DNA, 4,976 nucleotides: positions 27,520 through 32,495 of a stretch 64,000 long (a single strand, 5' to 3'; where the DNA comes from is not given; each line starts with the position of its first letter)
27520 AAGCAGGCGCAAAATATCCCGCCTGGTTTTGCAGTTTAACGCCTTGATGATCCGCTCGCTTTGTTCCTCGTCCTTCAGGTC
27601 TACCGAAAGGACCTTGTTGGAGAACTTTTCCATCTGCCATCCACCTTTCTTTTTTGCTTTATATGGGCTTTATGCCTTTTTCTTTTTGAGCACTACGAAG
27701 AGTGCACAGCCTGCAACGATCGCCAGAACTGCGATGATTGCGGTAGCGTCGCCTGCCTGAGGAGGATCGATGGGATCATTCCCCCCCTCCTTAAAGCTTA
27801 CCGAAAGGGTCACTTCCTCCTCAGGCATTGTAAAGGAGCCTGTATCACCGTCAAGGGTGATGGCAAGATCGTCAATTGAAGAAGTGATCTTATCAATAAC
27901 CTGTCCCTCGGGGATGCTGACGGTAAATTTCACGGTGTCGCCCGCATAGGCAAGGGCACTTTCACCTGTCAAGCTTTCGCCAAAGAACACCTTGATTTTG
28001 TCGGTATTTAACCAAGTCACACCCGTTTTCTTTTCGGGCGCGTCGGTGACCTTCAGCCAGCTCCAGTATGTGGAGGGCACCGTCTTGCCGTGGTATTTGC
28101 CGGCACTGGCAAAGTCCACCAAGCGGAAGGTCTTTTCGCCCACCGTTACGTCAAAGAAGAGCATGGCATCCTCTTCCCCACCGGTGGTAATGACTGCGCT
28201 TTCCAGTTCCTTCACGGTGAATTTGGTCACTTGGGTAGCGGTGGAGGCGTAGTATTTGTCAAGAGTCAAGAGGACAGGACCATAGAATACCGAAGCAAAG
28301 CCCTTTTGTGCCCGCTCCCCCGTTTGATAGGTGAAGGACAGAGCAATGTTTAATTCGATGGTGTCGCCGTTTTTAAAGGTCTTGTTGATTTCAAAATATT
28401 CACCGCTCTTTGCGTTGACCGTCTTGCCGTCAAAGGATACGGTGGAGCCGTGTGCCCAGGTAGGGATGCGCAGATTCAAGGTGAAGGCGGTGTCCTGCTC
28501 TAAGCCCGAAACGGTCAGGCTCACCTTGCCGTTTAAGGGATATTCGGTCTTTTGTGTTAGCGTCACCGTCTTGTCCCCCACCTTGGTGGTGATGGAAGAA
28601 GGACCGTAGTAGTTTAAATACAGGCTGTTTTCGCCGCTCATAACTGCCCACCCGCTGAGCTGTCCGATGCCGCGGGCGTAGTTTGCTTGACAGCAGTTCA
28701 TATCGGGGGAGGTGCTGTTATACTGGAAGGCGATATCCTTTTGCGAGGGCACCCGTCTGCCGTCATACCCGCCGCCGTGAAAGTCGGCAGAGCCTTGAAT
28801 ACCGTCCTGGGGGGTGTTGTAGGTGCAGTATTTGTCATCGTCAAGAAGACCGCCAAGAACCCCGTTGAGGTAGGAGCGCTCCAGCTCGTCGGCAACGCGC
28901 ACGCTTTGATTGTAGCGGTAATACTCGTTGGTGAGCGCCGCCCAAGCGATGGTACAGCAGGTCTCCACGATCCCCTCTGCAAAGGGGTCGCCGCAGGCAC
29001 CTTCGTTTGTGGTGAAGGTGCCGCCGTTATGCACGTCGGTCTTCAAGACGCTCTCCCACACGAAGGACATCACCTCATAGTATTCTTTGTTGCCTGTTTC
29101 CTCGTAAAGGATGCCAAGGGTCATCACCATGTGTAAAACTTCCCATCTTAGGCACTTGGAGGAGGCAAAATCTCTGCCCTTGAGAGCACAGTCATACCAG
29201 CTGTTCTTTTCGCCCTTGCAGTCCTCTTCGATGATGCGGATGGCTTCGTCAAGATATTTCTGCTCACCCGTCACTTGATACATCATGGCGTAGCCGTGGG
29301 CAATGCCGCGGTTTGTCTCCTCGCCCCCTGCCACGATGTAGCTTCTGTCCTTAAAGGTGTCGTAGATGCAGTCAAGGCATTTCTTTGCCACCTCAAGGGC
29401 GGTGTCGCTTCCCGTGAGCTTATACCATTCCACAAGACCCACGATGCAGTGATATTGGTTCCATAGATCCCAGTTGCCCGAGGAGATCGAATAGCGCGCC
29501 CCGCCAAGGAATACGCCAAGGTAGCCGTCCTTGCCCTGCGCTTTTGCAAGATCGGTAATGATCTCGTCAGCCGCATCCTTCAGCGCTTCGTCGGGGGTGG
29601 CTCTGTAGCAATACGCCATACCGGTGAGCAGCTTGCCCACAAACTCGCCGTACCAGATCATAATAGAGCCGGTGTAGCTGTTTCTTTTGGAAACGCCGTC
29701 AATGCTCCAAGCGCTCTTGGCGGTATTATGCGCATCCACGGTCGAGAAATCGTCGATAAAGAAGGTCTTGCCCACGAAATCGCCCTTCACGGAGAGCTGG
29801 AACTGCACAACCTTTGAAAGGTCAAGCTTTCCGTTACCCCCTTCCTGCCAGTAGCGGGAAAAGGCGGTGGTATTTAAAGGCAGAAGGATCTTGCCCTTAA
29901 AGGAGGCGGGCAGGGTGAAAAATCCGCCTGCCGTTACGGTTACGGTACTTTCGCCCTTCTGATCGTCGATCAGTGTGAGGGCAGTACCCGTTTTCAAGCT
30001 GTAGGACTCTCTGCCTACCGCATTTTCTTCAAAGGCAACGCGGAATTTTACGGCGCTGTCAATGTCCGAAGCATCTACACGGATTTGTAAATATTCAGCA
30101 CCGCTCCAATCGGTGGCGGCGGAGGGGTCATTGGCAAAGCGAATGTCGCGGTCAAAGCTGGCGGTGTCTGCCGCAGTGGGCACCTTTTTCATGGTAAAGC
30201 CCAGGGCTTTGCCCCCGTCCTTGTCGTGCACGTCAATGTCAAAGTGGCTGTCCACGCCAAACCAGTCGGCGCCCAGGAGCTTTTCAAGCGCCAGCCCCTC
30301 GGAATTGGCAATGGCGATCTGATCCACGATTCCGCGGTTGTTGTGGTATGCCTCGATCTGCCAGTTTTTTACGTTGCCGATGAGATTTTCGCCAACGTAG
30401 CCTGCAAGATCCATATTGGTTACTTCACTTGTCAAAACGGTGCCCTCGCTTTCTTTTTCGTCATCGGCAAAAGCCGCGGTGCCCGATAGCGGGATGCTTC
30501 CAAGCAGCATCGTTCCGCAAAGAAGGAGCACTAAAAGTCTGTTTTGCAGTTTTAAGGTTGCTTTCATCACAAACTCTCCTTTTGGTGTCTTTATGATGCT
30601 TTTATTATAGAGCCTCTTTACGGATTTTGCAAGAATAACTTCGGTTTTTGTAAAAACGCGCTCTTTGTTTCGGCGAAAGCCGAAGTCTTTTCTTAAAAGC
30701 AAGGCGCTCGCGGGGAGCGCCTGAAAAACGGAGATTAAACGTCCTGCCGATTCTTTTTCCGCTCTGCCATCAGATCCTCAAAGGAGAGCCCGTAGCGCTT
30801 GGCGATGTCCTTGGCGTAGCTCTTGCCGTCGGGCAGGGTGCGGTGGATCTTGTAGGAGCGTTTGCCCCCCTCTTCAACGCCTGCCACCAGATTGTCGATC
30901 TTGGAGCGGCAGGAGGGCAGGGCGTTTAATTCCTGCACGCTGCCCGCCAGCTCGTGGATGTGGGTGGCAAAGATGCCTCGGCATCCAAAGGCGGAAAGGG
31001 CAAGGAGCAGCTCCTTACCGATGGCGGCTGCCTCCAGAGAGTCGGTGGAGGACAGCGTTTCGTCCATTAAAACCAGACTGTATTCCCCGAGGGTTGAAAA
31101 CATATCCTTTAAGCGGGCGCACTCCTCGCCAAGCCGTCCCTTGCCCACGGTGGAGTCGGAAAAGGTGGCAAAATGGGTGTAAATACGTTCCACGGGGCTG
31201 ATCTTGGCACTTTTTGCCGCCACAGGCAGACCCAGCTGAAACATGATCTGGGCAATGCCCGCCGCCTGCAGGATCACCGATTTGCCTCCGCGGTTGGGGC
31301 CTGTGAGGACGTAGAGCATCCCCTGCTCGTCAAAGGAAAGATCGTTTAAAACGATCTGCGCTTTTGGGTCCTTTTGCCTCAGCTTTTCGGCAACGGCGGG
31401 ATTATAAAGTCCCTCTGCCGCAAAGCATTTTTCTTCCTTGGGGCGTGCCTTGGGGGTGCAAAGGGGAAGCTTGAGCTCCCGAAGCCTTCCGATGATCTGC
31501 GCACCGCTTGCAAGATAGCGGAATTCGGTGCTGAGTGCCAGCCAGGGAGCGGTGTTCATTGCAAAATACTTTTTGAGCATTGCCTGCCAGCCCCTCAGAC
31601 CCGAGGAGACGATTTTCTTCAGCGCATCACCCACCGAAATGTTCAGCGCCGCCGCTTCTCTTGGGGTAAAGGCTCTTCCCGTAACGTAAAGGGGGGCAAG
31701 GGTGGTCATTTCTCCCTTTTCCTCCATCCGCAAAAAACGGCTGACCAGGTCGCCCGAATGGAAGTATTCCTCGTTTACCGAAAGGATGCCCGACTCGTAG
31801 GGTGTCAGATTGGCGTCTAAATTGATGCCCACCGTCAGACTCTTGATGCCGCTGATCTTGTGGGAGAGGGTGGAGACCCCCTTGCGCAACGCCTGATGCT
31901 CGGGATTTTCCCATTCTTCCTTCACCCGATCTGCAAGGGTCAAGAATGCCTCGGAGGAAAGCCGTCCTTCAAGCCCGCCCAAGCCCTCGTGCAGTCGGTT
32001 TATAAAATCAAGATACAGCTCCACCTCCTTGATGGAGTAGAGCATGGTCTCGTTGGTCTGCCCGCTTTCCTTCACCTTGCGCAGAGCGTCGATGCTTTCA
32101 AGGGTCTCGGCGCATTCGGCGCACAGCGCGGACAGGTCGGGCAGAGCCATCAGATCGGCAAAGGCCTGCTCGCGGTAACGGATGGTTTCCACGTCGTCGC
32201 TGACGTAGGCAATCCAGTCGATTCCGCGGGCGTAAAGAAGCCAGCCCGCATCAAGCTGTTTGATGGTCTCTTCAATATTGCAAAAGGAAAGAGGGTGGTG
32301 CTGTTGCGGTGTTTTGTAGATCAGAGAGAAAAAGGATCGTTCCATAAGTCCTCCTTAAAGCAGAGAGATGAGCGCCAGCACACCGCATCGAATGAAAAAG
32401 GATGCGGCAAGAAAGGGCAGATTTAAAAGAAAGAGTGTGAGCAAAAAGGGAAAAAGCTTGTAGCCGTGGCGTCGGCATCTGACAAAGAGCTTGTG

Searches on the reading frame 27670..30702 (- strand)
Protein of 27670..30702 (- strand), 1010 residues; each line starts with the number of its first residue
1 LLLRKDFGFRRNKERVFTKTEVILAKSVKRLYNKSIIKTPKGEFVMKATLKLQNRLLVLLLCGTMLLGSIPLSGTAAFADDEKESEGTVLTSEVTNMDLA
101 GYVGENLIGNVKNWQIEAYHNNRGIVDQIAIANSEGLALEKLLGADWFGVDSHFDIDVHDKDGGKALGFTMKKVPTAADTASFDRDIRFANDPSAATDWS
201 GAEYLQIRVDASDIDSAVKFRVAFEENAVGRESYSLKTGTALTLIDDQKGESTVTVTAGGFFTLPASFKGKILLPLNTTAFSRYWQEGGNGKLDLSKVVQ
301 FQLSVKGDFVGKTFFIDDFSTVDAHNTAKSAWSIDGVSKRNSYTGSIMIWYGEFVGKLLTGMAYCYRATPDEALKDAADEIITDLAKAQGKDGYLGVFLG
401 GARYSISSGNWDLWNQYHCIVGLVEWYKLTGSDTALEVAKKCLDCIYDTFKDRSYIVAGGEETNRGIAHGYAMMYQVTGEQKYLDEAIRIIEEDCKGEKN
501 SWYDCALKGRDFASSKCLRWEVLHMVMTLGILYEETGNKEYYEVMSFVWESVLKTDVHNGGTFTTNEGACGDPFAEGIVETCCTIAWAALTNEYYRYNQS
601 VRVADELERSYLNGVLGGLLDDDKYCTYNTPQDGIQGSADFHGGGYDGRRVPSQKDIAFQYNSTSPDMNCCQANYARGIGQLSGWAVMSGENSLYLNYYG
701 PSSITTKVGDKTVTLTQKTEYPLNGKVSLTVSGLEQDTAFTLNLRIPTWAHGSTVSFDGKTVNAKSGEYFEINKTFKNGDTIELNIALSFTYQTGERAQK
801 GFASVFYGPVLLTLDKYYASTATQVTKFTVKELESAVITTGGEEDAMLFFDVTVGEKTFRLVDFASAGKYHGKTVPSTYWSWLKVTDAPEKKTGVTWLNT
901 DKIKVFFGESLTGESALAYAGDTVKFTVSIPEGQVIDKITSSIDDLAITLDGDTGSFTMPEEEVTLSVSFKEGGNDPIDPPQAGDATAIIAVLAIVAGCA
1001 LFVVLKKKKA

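Call 9: search_protein_families(library=pfam, proteins=[window:27670-30702:-], max_evalue=0.001)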
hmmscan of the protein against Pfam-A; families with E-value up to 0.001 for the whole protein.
window:27670-30702:- (1010 aa): 3 families
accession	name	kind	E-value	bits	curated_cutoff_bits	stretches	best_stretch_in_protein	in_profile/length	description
PF07944.18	Beta-AFase-like_GH127_cat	-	7.2e-44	150.7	24.9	1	348-682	53-374/376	Beta-L-arabinofuranosidase, GH127 catalytic domain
PF20736.2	Glyco_hydro127M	-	2e-20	73.1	24.2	1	694-786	2-93/95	Beta-L-arabinofuranosidase, GH127 middle domain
PF07470.19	Glyco_hydro_88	-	4.1e-05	23.2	26.6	0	469-565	36-120/352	Glycosyl Hydrolase Family 88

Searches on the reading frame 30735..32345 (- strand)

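Call 9: search_protein_families(library=pfam, proteins=[window:30735-32345:-], max_evalue=0.001)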
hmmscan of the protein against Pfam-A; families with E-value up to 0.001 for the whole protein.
window:30735-32345:- (536 aa): 1 family
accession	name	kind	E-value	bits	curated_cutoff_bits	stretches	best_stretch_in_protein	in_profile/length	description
PF00488.27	MutS_V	-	6.3e-21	75.6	30.2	1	346-484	2-141/188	MutS domain V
